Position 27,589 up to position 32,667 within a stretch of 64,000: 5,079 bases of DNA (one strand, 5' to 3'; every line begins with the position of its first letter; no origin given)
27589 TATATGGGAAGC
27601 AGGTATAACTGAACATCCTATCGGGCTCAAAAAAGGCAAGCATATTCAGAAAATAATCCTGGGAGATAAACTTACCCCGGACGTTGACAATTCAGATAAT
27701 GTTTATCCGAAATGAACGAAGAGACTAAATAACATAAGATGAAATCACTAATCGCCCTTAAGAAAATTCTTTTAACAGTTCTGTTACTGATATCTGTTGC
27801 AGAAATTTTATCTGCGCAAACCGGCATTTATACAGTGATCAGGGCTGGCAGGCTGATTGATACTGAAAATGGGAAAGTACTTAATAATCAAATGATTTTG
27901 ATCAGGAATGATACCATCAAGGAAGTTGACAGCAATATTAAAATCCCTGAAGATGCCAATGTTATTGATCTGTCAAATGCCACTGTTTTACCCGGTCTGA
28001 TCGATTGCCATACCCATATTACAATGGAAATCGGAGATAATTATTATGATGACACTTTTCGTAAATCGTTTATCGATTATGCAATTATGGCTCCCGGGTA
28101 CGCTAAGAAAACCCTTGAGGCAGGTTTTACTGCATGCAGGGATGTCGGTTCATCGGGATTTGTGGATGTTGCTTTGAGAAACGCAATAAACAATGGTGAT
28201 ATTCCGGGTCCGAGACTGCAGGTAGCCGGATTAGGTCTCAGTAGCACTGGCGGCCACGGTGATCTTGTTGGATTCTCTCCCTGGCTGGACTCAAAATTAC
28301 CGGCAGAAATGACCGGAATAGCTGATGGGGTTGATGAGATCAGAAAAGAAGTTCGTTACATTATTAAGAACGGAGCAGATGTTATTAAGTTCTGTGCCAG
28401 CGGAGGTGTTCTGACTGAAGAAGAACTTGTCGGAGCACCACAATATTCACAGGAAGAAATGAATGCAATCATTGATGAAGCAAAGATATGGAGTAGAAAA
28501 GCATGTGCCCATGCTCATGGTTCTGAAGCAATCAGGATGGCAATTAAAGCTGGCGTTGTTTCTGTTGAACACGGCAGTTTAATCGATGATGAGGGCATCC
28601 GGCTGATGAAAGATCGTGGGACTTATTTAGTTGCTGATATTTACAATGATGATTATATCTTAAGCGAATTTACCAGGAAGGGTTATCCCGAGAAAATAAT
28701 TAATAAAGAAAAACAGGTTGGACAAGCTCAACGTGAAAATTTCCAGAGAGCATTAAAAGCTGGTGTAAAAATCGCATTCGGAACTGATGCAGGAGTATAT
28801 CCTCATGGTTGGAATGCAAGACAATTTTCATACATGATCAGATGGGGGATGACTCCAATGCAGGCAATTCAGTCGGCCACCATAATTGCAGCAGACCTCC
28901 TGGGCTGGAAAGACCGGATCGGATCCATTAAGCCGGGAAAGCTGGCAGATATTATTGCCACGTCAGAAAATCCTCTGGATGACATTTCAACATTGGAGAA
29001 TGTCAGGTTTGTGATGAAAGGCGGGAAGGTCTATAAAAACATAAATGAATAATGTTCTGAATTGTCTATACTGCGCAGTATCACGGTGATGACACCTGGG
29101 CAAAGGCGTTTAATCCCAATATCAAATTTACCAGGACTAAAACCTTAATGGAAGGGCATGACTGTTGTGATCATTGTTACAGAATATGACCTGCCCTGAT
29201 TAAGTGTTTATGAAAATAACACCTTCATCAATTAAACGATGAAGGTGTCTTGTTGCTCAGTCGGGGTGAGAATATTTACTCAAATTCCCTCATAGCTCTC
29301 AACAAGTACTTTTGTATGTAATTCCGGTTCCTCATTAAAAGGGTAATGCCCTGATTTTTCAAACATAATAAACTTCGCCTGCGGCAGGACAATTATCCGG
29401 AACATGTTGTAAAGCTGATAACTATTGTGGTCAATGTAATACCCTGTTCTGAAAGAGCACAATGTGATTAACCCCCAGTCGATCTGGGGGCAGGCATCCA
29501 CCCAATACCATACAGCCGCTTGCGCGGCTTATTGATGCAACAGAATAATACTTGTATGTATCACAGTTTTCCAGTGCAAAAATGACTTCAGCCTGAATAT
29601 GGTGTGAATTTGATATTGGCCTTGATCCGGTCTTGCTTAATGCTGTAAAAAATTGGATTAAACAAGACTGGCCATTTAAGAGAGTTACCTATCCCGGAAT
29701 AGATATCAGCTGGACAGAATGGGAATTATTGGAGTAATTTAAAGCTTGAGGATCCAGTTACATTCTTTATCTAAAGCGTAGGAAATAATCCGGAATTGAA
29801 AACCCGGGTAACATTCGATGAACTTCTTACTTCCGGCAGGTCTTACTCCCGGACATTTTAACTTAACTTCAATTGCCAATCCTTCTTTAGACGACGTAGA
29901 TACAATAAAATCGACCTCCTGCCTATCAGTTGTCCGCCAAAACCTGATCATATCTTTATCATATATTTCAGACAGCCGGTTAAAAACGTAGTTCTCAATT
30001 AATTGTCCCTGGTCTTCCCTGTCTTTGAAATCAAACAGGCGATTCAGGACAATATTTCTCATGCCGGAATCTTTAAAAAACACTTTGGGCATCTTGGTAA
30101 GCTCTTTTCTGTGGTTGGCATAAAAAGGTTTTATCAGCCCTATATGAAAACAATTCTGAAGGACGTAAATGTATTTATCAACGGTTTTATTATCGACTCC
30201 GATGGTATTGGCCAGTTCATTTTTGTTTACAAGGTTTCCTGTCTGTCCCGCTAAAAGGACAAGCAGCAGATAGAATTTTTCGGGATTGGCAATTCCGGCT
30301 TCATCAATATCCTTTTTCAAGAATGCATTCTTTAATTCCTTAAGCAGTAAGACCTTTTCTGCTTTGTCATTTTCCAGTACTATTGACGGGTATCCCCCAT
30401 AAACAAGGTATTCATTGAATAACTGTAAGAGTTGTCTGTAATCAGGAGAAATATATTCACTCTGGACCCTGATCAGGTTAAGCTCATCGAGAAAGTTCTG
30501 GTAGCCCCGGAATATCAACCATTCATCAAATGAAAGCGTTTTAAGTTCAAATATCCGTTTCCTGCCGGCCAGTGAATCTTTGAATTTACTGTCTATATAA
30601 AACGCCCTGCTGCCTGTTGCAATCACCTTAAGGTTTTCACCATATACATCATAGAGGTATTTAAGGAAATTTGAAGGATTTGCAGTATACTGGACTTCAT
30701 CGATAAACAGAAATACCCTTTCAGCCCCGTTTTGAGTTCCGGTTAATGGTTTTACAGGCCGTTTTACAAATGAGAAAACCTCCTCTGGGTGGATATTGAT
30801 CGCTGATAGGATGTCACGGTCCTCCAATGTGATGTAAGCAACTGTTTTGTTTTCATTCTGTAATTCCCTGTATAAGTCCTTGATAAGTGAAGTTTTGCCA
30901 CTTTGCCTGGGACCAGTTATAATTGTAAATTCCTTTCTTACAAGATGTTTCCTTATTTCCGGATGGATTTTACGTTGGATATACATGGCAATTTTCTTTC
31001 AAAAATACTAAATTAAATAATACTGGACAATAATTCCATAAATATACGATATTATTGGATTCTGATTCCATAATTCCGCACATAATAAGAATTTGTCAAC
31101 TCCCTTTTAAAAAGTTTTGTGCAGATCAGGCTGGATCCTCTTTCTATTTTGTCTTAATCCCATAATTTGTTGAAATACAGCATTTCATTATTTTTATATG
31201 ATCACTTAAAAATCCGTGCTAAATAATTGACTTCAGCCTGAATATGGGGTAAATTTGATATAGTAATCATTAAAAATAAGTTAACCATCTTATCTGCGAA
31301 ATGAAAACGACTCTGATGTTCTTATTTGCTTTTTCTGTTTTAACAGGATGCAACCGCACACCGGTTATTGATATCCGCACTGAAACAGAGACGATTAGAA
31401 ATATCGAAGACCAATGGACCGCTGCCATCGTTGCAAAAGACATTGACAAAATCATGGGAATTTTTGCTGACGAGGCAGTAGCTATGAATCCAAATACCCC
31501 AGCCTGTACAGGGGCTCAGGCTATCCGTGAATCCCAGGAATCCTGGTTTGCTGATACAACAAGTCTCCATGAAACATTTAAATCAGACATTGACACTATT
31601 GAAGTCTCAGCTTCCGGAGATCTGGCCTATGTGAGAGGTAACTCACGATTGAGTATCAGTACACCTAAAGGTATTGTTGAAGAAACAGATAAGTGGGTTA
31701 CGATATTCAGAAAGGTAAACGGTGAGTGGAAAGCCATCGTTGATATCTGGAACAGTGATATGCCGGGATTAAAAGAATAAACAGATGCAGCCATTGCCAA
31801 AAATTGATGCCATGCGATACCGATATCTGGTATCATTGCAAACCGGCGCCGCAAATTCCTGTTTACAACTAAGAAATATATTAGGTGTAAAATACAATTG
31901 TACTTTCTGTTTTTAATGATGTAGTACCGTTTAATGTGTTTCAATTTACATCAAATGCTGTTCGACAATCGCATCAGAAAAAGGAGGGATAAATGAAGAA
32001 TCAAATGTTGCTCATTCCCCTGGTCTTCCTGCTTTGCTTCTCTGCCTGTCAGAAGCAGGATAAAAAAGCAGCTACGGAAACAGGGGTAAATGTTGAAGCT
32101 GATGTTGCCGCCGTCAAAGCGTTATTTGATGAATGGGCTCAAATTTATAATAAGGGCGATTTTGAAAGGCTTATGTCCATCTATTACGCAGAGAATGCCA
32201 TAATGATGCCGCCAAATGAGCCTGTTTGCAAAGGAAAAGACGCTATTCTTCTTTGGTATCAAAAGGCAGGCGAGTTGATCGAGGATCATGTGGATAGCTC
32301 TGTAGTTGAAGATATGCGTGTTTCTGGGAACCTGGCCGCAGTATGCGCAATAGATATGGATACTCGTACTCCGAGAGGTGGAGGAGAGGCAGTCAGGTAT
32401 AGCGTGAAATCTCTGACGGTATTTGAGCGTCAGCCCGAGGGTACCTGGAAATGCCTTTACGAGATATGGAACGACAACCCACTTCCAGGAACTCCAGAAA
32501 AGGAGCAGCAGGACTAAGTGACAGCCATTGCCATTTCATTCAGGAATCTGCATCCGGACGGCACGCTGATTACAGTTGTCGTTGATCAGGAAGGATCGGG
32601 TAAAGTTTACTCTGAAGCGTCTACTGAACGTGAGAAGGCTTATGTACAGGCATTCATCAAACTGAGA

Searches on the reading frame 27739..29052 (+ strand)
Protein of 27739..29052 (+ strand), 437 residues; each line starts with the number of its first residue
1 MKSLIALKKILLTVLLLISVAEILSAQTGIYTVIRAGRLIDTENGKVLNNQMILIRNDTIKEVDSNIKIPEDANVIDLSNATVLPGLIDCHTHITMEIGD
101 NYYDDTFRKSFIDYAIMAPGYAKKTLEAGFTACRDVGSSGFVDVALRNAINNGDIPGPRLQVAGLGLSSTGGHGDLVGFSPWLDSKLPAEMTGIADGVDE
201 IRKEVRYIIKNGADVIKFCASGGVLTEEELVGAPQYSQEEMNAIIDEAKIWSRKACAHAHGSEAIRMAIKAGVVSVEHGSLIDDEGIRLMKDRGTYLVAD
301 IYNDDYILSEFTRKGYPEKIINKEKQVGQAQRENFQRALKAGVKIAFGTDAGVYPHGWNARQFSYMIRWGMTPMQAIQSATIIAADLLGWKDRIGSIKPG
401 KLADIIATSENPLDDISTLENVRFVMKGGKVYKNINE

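Call 65: search_protein_families(library=pfam, proteins=[window:27739-29052:+])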
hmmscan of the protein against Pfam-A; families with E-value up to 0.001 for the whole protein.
window:27739-29052:+ (437 aa): 2 families
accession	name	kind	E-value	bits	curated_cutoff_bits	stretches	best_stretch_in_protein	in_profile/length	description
PF01979.26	Amidohydro_1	-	1.2e-51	176.5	25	1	82-431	1-344/345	Amidohydrolase family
PF07969.17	Amidohydro_3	-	5.3e-17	62.9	29.7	2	231-431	254-470/472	Amidohydrolase family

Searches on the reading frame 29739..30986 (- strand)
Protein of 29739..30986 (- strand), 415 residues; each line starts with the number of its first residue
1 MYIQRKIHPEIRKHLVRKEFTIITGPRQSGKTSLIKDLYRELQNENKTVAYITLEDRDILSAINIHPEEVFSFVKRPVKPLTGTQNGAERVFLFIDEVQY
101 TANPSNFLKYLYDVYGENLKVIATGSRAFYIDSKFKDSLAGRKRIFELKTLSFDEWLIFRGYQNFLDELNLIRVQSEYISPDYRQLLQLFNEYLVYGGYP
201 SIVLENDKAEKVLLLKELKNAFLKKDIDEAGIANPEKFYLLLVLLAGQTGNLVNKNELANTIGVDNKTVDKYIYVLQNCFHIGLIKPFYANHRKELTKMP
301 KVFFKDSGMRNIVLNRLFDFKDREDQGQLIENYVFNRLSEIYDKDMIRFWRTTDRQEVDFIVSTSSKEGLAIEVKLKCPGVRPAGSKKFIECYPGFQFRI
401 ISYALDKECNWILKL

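Call 65: search_protein_families(library=pfam, proteins=[window:29739-30986:-])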
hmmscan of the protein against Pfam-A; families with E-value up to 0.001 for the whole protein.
window:29739-30986:- (415 aa): 5 families
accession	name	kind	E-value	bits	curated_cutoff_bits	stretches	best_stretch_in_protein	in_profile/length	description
PF13635.12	DUF4143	-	5.7e-35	120.9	28.1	1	228-376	5-159/160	Domain of unknown function (DUF4143)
PF13173.12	AAA_14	-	5.3e-28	98.1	27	1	19-156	3-128/129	AAA domain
PF01637.24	ATPase_2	-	1.4e-07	32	33.2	1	18-55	20-57/225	ATPase domain predominantly from Archaea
PF13401.12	AAA_22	-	5.1e-07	30.5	27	1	18-120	5-117/130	AAA domain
PF20720.3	nSTAND3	-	4.6e-05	23.6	27.2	1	2-71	1-69/155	Novel STAND NTPase 3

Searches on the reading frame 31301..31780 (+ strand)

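Call 22: search_protein_families(library=pfam, proteins=[window:31301-31780:+])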
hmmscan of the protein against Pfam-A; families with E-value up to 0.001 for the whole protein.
window:31301-31780:+ (159 aa): 3 families
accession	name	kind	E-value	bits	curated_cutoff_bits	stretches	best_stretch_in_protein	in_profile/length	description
PF14534.12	DUF4440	-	8.7e-14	52.3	25.2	1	32-144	1-106/107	Domain of unknown function (DUF4440)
PF13474.12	SnoaL_3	-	1.5e-10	41.9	22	1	32-144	1-110/121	SnoaL-like domain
PF12680.13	SnoaL_2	-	3e-09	37.9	27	1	38-144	3-100/102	SnoaL-like domain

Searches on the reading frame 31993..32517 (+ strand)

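Call 22: search_protein_families(library=pfam, proteins=[window:31993-32517:+])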
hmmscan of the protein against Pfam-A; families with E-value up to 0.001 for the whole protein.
window:31993-32517:+ (174 aa): 3 families
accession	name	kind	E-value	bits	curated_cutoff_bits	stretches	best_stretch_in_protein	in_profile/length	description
PF14534.12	DUF4440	-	3.5e-09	37.5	25.2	1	41-154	1-107/107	Domain of unknown function (DUF4440)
PF12680.13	SnoaL_2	-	2.2e-06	28.6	27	1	47-136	3-86/102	SnoaL-like domain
PF13474.12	SnoaL_3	-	0.00013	22.8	22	1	41-154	1-111/121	SnoaL-like domain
